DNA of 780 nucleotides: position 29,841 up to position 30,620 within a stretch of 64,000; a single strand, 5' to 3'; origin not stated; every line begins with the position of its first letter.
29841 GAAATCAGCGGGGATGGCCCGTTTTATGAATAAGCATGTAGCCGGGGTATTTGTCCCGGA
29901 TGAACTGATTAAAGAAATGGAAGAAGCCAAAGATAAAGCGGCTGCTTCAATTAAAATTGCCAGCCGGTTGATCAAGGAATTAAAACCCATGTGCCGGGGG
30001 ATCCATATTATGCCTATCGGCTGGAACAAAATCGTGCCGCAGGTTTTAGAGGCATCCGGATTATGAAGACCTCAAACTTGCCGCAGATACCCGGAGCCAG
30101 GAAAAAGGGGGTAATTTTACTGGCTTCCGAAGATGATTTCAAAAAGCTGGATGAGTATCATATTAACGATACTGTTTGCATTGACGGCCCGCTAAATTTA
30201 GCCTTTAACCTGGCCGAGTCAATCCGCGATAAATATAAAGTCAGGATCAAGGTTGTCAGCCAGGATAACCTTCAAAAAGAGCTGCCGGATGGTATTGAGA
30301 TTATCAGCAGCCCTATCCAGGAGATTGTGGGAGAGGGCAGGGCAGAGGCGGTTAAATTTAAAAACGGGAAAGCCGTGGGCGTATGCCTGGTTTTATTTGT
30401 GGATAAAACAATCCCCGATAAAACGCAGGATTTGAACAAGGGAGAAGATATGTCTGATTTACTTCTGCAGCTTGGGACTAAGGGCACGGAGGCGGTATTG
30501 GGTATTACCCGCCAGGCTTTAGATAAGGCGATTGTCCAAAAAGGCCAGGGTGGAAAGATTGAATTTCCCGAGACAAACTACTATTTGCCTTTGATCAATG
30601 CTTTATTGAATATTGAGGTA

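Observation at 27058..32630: Compact C1 / Wood-Ljungdahl methyl-branch cluster ending in an acetyl-CoA synthase with an unusual N-terminal extension and no adjacent CODH/CFeSP genes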

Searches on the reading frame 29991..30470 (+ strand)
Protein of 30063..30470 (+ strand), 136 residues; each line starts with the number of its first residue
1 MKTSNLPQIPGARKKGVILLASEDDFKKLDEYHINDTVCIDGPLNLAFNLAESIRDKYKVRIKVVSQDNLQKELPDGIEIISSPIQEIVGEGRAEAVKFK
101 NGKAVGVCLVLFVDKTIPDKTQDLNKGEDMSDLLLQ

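Call 7: search_protein_families(library=pfam, proteins=[window:30063-30470:+, window:29991-30470:+], max_evalue=10)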
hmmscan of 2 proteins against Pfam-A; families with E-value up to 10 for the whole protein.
window:30063-30470:+ (136 aa): 0 families

window:29991-30470:+ (160 aa): 0 families
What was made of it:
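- Checked: The first ~130 residues have no Pfam hit even at E<=10 (call 7).
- Tried and rejected: Pfam on the extension alone, even at E<=10: nothing (call 7).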

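Call 24: predict_structure(alignment_id=A1)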
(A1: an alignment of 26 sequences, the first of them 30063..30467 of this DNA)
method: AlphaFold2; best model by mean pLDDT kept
length: 135 residues; sequences in the alignment: 26
mean_pLDDT: 70.2   pTM: 0.68
mean pLDDT of the five models: 70.2, 68.0, 61.8, 60.2, 58.9
residues with pLDDT >= 90: 0; 70-90: 87; 50-70: 28; < 50: 20
segments of 3 or more residues with pLDDT < 50: 1-4, 120-135
pLDDT, mean of each block of 10 residues (from residue 1): 51 67 72 79 83 85 81 78 79 69 76 66 41 39
secondary structure, 60 per line:
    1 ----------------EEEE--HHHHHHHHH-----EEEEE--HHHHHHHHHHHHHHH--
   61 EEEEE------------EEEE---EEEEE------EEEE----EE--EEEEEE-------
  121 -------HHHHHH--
elements in order: E17-20 H23-31 E37-41 H44-58 E61-65 E78-81 E85-89 E96-99 E108-113 H128-133

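Call 28: fold_search(model_id=the predicted structure, library=pdb)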
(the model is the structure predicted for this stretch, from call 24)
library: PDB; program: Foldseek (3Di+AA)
matches with E <= 10: 1386; with E <= 0.001: 101
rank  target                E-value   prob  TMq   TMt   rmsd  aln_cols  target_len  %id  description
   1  1gv4_A                2.3e-05  1.00  0.54  0.17   4.7       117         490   17  Murine apoptosis-inducing factor (AIF) (released 2002-04-26)
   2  5fs9_B                2.5e-05  1.00  0.55  0.18   4.7       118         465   16  Crystal structure of the G338E mutant of human apoptosis inducing factor (released 2016-05-11)
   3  2cdu_B                3.0e-05  1.00  0.58  0.20   4.3       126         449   18  The Crystal Structure of Water-forming NAD(P)H Oxidase from Lactobacillus sanfranciscensis (released 2006-07-17)
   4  8d3o_A                3.4e-05  1.00  0.55  0.19   4.7       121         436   16  Crystal structure of human Apoptosis-Inducing Factor (AIF) complexed with 8-methoxyquinolin-4-amine (released 2023-11-08)
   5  8qns_J                4.1e-05  1.00  0.55  0.19   4.6       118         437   16  Crystal structure of murine AIF bound to N-terminal domain of CHCHD4 (released 2024-05-08)
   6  8d3n_A                4.7e-05  1.00  0.55  0.19   4.6       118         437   16  Crystal structure of human Apoptosis-Inducing Factor (AIF) complexed with 7-chloroquinolin-4-amine (released 2023-11-08)
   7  4bur_B                5.0e-05  1.00  0.55  0.19   5.0       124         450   14  Crystal structure of the reduced human Apoptosis inducing factor complexed with NAD (released 2014-07-09)
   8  8d3j_B                5.3e-05  1.00  0.56  0.20   4.6       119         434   16  Crystal structure of human Apoptosis-Inducing Factor (AIF) complexed with 6-fluoro-2-methylquinolin-4-amine (released 2023-11-08)
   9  3gd3_C                5.3e-05  1.00  0.53  0.17   4.9       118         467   15  Crystal structure of a naturally folded murine apoptosis inducing factor (released 2009-05-19)
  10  5fs9_A                5.6e-05  1.00  0.56  0.18   4.6       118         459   16  Crystal structure of the G338E mutant of human apoptosis inducing factor (released 2016-05-11)
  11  9gqz_B                5.6e-05  1.00  0.55  0.19   4.6       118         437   16  Interaction with AK2A links AIFM1 to cellular energy metabolism. The cryo-EM structure of dimeric AIFM1 engaged to MIA (released 2025-07-09)
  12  8d3i_A                6.0e-05  1.00  0.55  0.19   4.6       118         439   16  Crystal structure of human Apoptosis-Inducing Factor (AIF) W196A mutant complexed with quinolin-4-amine (released 2023-11-08)
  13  3gd3_D                6.0e-05  1.00  0.56  0.18   4.6       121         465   16  Crystal structure of a naturally folded murine apoptosis inducing factor (released 2009-05-19)
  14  3gd4_B                6.4e-05  1.00  0.53  0.19   4.9       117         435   16  Crystal structure of the reduced, NAD-bound form of murine apoptosis inducing factor (released 2009-05-19)
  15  8d3j_A                7.3e-05  1.00  0.55  0.19   4.7       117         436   16  Crystal structure of human Apoptosis-Inducing Factor (AIF) complexed with 6-fluoro-2-methylquinolin-4-amine (released 2023-11-08)
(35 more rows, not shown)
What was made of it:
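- On FNOR (FAD/NAD(P) oxidoreductase partner of CooS-CooF; Pyr_redox_2 + Rubredoxin_C, COG1251): The fold matches AIF, Nox and GR (call 28).
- Fold: an AF2 model, with Foldseek hits to AIF, NADH oxidase, GR and FMO (calls 24, 28). The Rossmann-type fold is retained (calls 24, 28).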

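Call 29: search_solved_structures(query=A1, max_evalue=10, show_alignments=3)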
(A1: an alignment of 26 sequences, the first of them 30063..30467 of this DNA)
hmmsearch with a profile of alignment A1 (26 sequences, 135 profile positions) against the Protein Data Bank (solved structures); distinct sequences matched with E-value up to 10: 4.
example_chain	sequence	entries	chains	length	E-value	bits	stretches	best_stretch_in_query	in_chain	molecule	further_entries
3gtz_A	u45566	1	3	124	0.33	13.9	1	15-65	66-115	Putative translation initiation inhibitor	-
6gna_A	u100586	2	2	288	0.61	13.1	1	61-99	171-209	Thioredoxin reductase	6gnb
6gnd_A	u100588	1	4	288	0.62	13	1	61-99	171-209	Thioredoxin reductase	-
8hz4_E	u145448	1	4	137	1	12.3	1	77-120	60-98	Biotin carboxylase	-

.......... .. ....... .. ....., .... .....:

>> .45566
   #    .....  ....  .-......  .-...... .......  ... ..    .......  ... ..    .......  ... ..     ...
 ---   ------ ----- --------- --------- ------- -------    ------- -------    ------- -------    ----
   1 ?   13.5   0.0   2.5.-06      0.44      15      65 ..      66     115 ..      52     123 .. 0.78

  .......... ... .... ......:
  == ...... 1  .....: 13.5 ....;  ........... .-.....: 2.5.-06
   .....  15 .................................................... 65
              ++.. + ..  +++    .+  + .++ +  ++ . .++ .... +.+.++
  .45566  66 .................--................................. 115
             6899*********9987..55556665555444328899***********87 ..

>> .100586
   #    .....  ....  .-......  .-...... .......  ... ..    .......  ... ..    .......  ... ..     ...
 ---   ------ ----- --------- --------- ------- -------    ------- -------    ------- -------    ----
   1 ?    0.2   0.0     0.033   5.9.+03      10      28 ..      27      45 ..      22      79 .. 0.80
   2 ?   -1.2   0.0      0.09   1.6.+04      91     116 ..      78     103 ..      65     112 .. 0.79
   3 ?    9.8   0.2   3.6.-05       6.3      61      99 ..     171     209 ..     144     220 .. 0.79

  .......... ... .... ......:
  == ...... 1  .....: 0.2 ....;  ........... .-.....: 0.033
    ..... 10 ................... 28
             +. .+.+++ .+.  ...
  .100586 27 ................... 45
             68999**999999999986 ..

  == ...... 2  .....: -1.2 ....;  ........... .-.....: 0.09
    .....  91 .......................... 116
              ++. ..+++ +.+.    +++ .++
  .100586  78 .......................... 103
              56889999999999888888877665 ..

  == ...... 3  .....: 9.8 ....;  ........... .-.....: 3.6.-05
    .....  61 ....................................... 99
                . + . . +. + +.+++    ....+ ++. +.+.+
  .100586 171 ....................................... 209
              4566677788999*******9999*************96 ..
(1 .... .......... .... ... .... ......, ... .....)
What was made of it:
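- There is no sequence-level hit to any nucleotide-binding family (calls 7, 29).
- Tried and rejected: PDB sequence search with the extension profile: only noise, E of 0.3 or more (call 29).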

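Call 30: search_protein_representatives(alignment_id=A1)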
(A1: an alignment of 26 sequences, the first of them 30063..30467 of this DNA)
Query: 26 sequences, 135 profile positions. Proteins with E-value up to 0.001 (for the whole library): 97; up to 1e-10: 36; up to 1e-30: 5. The best 97 are listed.
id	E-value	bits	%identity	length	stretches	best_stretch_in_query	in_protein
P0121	1.2e-64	232.3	-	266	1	1-135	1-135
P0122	1.4e-63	228.8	-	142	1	2-135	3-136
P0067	4.8e-57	207.7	-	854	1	2-135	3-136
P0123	3.3e-51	188.8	-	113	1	1-112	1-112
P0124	1.0e-45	171.0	-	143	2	1-65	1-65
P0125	1.4e-30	122.0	-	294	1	4-114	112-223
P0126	6.3e-29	116.7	-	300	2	3-126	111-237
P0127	1.9e-27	111.9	-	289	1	3-119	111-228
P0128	3.8e-26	107.7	-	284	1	4-117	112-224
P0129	7.1e-25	103.6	-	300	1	6-114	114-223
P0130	7.7e-25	103.4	-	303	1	3-114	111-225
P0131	8.9e-24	100.0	-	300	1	3-113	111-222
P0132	2.5e-23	98.6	-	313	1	3-115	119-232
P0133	5.4e-22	94.2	-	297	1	3-115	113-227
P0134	5.5e-22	94.2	-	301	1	4-116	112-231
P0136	1.9e-20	89.2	-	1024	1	4-114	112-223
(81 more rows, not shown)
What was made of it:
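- On FNOR (FAD/NAD(P) oxidoreductase partner of CooS-CooF; Pyr_redox_2 + Rubredoxin_C, COG1251): Profile hits to FNOR residues ~111-225 with E down to 1e-30 (call 30).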

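Call 32: find_encoding_contigs(protein=P0136, flank=10000, max_places=3)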
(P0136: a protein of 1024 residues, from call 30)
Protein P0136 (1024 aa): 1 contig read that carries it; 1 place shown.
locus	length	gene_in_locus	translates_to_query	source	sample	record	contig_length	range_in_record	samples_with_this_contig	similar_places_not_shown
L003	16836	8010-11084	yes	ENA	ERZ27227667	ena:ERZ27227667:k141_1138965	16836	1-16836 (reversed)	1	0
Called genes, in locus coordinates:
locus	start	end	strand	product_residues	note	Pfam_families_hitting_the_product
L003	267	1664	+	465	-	PF13250:SNIPE, PF10544:T5orf172, PF13455:MUG113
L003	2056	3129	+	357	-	PF01702:TGT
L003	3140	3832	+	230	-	PF01746:tRNA_m1G_MT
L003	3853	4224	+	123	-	PF01245:Ribosomal_L19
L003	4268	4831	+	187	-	PF01351:RNase_HII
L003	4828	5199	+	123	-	PF04471:Mrr_cat (faint), PF08378:NERD, PF01939:NucS_C (weak), PF02021:UPF0102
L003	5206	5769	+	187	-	PF04961:FTCD_C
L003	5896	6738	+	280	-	PF00763:THF_DHG_CYH, PF02882:THF_DHG_CYH_C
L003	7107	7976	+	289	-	PF02219:MTHFR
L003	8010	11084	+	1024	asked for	PF07992:Pyr_redox_2, PF13738:Pyr_redox_3 (faint), PF18537:CODH_A_N, PF03598:CdhC, PF19436:ACS_CODH_B_C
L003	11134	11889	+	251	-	PF13424:TPR_12 (faint), PF07719:TPR_2 (faint), PF13414:TPR_11, PF14559:TPR_19 (weak), PF10373:EST1_DNA_bind (weak), PF13431:TPR_17 (weak), PF00515:TPR_1 (weak), PF13414:TPR_11 (weak), +4 more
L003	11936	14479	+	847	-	PF02739:5_3_exonuc_N, PF01367:5_3_exonuc, PF22619:DNA_polI_exo1, PF00476:DNA_pol_A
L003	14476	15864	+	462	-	PF08323:Glyco_transf_5, PF13439:Glyco_transf_4 (faint), PF00534:Glycos_transf_1, PF13692:Glyco_trans_1_4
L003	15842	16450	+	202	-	PF01121:CoaE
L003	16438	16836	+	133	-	?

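Call 33: find_encoding_contigs(protein=P0125, flank=10000, max_places=3)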
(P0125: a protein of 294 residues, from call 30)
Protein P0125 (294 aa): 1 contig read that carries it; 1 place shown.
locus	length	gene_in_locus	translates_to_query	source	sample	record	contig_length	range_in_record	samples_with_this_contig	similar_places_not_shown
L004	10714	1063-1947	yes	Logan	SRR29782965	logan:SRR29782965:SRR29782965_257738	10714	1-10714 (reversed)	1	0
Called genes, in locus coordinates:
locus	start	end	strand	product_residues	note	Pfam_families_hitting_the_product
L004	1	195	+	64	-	?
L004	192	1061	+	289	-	PF02219:MTHFR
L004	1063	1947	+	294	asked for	PF07992:Pyr_redox_2, PF13738:Pyr_redox_3 (faint)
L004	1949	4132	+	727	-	PF18537:CODH_A_N, PF03598:CdhC, PF19436:ACS_CODH_B_C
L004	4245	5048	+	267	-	PF07719:TPR_2 (faint), PF13181:TPR_8 (faint), PF13424:TPR_12 (faint), PF13428:TPR_14 (faint), PF13414:TPR_11 (weak), PF14559:TPR_19 (faint), PF13431:TPR_17 (weak), PF00515:TPR_1 (weak)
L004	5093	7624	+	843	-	PF02739:5_3_exonuc_N, PF01367:5_3_exonuc, PF22619:DNA_polI_exo1, PF00476:DNA_pol_A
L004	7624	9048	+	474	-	PF08323:Glyco_transf_5, PF00534:Glycos_transf_1, PF13692:Glyco_trans_1_4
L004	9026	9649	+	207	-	PF01121:CoaE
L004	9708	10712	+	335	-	?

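Call 37: find_homologous_proteins(query=P0125, max_evalue=0.00001)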
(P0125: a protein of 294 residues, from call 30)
Query P0125 (294 aa): 48 proteins with E <= 0.00001 among 1121 candidates.
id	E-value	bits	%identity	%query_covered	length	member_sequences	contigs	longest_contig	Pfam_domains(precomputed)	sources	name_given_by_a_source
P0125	4.9e-189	645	100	100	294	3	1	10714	PF07992.21,PF13738.13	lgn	-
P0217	5.5e-168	576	87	100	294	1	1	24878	PF07992.21,PF13738.13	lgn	-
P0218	1.9e-148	512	78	100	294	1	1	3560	PF07992.21,PF13738.13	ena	-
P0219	8.8e-85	303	51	100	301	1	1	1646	PF07992.21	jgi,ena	-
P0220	2.5e-82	295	49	100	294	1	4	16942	PF07992.21,PF13738.13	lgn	-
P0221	4.0e-74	268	47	100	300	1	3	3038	PF07992.21,PF13738.13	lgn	-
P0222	6.1e-73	264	45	100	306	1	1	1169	PF07992.21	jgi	-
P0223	1.9e-71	259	44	100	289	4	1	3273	PF07992.21,PF13738.13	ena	-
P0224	3.6e-71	258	46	100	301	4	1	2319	PF07992.21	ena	-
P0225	1.5e-70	256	47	99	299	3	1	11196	PF07992.21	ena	-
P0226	1.0e-69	253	44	100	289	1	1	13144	PF07992.21,PF13738.13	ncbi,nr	ncbi:MAG: FAD-dependent oxidoreductase [Candidatus Omnitrophica bacterium]|nr:FAD-dependent oxidored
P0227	1.5e-69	253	46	96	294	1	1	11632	PF07992.21,PF13738.13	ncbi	-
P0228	4.8e-69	251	44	98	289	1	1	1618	PF07992.21,PF13738.13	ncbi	-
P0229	2.8e-68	249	44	100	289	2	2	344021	PF07992.21,PF13738.13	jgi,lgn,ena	-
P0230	1.2e-67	247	48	99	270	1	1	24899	PF07992.21,PF13738.13,PF01134.29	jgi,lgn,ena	-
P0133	4.9e-65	238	41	99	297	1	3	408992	PF07992.21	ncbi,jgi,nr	ncbi:MAG: hypothetical protein C4533_01805 [Candidatus Omnitrophota bacterium]|jgi:nitrite reductase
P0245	8.3e-62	227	43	100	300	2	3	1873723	PF07992.21,PF13738.13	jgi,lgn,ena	-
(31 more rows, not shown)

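Call 39: find_encoding_contigs(protein=P0245, flank=8000, max_places=2)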
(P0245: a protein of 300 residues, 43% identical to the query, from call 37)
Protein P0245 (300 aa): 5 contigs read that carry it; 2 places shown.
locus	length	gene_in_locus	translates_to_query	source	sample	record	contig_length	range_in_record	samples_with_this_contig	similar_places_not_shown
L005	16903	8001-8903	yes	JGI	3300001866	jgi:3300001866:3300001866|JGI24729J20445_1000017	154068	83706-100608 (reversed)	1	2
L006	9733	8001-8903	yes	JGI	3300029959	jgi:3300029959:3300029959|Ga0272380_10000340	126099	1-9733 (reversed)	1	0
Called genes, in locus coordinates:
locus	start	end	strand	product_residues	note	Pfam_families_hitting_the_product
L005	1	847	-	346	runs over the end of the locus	PF00348:polyprenyl_synt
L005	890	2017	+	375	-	PF01702:TGT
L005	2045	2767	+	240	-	PF01746:tRNA_m1G_MT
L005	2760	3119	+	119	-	PF01245:Ribosomal_L19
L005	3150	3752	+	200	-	PF01351:RNase_HII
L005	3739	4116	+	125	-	PF08378:NERD (weak), PF02021:UPF0102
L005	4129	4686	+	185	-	PF04961:FTCD_C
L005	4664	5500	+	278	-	PF00763:THF_DHG_CYH, PF02882:THF_DHG_CYH_C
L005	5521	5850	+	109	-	PF04342:DMT_6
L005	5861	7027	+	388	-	PF05958:tRNA_U5-meth_tr, PF01209:Ubie_methyltran (faint), PF05175:MTS (weak), PF09445:Methyltransf_15, PF13649:Methyltransf_25, PF13847:Methyltransf_31, PF08241:Methyltransf_11 (weak)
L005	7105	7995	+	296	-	PF02219:MTHFR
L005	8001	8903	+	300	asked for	PF07992:Pyr_redox_2, PF13738:Pyr_redox_3 (faint)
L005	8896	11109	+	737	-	PF18537:CODH_A_N, PF03598:CdhC, PF19436:ACS_CODH_B_C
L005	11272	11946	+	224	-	PF06971:Put_DNA-bind_N, PF02629:CoA_binding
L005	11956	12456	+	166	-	PF01257:2Fe-2S_thioredx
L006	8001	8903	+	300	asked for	PF07992:Pyr_redox_2, PF13738:Pyr_redox_3 (faint)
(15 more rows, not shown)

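Call 40: find_encoding_contigs(protein=P0133, flank=8000, max_places=2)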
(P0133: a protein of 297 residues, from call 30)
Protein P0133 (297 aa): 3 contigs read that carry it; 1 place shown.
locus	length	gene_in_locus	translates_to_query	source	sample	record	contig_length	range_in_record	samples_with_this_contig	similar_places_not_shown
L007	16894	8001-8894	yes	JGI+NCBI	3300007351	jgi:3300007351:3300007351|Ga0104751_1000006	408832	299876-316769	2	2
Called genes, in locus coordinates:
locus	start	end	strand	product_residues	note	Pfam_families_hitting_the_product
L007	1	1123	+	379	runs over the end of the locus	PF08486:SpoIID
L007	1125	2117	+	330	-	PF02547:Queuosine_synth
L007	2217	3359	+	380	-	PF01702:TGT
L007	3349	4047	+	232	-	PF01746:tRNA_m1G_MT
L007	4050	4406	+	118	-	PF01245:Ribosomal_L19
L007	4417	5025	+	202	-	PF01351:RNase_HII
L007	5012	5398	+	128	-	PF01939:NucS_C (weak), PF08378:NERD (weak), PF02021:UPF0102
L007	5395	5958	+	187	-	PF04961:FTCD_C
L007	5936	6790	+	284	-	PF00763:THF_DHG_CYH, PF02882:THF_DHG_CYH_C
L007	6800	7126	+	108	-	PF04342:DMT_6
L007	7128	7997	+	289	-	PF02219:MTHFR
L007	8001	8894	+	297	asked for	PF07992:Pyr_redox_2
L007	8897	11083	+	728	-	PF18537:CODH_A_N, PF03598:CdhC, PF19436:ACS_CODH_B_C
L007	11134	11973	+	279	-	PF13424:TPR_12 (weak), PF13431:TPR_17 (faint), PF00515:TPR_1 (weak), PF07719:TPR_2 (faint), PF13181:TPR_8 (faint), PF13432:TPR_16 (faint), PF13414:TPR_11 (faint)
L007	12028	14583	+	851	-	PF02739:5_3_exonuc_N, PF01367:5_3_exonuc, PF22619:DNA_polI_exo1, PF00476:DNA_pol_A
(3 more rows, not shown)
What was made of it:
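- Its closest relatives in 1.84 billion proteins are the FNOR genes at the same locus (calls 30, 33, 39, 40).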
